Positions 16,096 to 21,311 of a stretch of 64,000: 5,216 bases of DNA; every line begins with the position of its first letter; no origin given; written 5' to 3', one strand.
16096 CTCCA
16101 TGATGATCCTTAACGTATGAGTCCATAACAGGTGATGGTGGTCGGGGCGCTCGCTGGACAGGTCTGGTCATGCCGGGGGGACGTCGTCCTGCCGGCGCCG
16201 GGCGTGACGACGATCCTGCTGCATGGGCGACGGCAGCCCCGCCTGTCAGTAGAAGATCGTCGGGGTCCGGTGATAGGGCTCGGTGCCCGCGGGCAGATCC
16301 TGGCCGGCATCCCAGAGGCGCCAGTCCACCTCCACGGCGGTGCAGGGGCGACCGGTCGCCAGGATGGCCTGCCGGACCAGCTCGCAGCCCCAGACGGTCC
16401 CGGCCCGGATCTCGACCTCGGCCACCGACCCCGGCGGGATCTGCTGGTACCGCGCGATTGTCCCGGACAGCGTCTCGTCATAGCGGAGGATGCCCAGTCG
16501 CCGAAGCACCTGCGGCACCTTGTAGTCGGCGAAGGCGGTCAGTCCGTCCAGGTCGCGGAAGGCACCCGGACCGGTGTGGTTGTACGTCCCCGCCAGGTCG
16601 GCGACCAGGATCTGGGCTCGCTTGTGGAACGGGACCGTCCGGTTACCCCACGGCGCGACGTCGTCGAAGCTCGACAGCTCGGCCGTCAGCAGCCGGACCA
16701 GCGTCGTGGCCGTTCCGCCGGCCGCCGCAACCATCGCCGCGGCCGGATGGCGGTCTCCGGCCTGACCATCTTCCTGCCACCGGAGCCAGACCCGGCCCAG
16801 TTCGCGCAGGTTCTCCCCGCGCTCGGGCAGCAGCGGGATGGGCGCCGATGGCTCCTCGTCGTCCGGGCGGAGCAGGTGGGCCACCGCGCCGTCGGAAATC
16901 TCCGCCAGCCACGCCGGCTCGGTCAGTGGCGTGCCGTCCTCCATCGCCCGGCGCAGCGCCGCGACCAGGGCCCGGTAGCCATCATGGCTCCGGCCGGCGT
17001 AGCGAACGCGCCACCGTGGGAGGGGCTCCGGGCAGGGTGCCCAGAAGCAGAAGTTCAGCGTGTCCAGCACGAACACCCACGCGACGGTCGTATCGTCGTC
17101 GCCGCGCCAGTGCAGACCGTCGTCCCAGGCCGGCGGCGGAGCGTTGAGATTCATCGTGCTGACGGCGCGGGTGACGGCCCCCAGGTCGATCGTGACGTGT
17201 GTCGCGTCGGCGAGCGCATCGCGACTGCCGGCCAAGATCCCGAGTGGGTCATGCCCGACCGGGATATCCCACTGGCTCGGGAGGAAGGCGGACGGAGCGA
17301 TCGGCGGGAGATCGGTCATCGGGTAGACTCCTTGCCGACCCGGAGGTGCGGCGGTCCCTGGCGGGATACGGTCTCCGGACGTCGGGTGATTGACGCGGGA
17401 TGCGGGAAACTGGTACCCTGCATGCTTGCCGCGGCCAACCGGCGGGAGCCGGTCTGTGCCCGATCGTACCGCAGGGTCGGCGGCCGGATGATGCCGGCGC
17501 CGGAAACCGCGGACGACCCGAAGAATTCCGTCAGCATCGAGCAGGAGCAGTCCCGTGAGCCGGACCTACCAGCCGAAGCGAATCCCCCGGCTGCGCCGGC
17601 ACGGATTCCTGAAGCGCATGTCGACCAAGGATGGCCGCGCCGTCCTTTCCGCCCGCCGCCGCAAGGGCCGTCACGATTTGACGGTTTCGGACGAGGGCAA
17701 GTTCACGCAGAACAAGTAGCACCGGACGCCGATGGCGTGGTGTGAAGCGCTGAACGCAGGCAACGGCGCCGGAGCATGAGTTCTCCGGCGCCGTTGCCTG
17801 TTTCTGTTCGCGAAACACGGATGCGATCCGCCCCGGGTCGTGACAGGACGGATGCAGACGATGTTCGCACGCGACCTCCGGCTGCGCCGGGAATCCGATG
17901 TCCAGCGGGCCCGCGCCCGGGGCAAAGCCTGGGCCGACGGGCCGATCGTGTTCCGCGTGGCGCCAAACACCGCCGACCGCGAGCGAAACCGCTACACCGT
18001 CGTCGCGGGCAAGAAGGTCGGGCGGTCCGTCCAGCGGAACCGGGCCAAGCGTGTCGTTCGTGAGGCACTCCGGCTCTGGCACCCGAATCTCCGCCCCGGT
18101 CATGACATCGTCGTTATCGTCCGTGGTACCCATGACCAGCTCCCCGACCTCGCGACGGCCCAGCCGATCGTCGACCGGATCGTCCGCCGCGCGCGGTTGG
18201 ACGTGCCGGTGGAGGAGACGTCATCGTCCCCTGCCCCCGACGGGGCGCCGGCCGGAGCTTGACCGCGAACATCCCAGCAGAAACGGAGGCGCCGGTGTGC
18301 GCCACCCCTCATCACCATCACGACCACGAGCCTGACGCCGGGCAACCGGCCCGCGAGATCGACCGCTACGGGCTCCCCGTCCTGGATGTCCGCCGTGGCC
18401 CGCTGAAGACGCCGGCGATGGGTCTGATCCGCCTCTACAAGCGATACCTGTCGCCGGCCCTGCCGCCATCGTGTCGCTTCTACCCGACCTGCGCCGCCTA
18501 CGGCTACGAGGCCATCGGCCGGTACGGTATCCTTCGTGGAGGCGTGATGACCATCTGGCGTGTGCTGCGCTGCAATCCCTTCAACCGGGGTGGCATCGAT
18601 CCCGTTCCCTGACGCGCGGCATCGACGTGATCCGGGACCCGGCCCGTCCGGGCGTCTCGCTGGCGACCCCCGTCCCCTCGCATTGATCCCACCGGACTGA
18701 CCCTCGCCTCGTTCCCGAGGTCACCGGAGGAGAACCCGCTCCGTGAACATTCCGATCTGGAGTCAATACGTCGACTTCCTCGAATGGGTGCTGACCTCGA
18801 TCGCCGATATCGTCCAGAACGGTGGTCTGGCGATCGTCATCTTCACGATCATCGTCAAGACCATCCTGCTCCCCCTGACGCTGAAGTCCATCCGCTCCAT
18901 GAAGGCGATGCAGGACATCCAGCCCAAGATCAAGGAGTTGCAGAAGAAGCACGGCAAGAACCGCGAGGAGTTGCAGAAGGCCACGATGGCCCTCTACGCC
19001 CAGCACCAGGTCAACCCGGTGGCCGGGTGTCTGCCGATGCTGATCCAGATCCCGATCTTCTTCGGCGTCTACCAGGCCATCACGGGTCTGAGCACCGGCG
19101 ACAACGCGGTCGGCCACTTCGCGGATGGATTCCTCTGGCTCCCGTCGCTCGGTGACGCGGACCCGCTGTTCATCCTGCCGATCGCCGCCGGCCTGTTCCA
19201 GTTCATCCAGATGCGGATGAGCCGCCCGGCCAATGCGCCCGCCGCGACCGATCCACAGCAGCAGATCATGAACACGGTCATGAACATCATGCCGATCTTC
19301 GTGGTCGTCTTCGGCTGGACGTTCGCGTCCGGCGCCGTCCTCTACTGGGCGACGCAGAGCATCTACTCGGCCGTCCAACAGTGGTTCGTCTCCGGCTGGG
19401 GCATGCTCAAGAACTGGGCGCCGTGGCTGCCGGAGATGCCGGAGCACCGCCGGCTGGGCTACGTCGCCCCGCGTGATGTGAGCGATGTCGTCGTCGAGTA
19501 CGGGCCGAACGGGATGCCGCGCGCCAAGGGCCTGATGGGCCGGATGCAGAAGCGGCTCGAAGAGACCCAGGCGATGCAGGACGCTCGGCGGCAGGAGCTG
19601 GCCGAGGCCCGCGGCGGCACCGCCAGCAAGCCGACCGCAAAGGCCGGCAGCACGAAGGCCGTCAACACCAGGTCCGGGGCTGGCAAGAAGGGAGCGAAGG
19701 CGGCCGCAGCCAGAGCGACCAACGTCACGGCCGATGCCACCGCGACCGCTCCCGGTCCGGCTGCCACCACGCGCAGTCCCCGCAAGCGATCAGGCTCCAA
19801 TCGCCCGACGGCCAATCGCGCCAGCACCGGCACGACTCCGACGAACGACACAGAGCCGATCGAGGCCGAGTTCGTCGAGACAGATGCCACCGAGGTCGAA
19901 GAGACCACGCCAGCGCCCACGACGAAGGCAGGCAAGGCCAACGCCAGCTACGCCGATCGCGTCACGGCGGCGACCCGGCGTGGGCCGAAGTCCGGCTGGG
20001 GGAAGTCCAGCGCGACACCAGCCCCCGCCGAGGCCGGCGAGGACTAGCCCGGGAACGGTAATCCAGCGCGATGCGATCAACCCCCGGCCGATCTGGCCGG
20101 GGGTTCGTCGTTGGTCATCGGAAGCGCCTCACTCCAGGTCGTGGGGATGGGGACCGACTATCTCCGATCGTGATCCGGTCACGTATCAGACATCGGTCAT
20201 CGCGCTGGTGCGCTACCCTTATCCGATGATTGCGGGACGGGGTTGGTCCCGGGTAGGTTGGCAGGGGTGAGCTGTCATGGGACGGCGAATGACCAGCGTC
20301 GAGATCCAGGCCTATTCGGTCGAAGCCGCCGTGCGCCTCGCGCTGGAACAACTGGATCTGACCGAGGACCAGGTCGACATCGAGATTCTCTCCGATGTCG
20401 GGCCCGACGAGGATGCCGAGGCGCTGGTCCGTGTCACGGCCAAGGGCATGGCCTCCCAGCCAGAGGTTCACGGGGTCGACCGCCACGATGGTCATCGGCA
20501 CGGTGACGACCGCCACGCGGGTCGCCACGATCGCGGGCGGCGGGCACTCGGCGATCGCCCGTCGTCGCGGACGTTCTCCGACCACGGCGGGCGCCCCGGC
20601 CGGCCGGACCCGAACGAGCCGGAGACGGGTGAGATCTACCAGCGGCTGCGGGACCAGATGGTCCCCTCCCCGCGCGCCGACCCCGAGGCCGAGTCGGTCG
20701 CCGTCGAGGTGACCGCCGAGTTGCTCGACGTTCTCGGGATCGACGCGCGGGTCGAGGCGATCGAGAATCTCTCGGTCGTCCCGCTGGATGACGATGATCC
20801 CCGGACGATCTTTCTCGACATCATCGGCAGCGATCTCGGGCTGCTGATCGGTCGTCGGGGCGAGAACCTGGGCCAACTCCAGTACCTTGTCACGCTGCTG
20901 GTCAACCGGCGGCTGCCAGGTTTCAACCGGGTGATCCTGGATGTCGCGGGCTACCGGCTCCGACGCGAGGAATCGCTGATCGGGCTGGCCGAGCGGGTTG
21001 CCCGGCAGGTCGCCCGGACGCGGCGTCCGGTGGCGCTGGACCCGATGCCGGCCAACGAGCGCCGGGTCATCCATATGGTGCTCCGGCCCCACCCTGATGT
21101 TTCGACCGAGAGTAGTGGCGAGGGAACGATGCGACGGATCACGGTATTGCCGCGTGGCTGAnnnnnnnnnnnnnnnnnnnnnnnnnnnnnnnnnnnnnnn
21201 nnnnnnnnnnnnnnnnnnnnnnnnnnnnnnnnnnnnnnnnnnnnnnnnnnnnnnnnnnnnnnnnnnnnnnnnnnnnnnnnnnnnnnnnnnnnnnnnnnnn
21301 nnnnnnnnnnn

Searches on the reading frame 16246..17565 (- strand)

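Call 53: search_protein_families(library=pfam, proteins=[window:16246-17565:-], max_evalue=0.00001)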
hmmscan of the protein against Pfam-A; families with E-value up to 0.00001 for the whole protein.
window:16246-17565:- (439 aa): 1 family
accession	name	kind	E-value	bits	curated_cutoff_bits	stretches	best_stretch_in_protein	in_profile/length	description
PF10343.14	Q_salvage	-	1.4e-76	258.3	25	1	151-439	1-285/285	Queuosine salvage protein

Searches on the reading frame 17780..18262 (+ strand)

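Call 54: search_protein_families(library=pfam, proteins=[window:17780-18262:+], max_evalue=0.00001)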
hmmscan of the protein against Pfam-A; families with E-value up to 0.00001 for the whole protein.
window:17780-18262:+ (160 aa): 1 family
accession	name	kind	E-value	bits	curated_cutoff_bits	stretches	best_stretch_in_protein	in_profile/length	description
PF00825.24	Ribonuclease_P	-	5.7e-19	68.6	22.3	1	29-122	1-93/109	Ribonuclease P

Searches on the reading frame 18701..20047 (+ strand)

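Call 53: search_protein_families(library=pfam, proteins=[window:18701-20047:+], max_evalue=0.00001)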
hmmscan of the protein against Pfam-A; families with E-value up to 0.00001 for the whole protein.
window:18701-20047:+ (448 aa): 1 family
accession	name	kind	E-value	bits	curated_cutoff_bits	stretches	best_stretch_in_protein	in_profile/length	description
PF02096.25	60KD_IMP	-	6.9e-56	189.2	35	1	42-230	2-161/163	60Kd inner membrane protein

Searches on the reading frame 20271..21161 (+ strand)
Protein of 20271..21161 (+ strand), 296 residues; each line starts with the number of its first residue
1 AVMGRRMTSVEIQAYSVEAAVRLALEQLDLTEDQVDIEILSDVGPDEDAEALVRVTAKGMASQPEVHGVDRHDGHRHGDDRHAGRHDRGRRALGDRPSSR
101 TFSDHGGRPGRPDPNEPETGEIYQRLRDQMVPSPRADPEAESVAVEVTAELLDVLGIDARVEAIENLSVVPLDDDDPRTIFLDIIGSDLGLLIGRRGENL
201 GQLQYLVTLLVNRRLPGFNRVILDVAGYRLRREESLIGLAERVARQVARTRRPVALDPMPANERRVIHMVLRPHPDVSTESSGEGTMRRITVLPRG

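Call 54: search_protein_families(library=pfam, proteins=[window:20271-21161:+], max_evalue=0.00001)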
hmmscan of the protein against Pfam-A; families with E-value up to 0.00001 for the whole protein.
window:20271-21161:+ (296 aa): 3 families
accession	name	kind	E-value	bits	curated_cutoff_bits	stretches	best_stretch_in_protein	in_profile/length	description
PF01424.28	R3H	-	1.3e-16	60.8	26.8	1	235-293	2-59/60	R3H domain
PF13083.13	KH_KhpA-B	-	6.4e-08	32.9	32.1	1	165-214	16-65/73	KhpA/KhpB, KH domain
PF14804.11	Jag_N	-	3.6e-06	27.8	25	1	13-41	2-30/50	Jag N-terminus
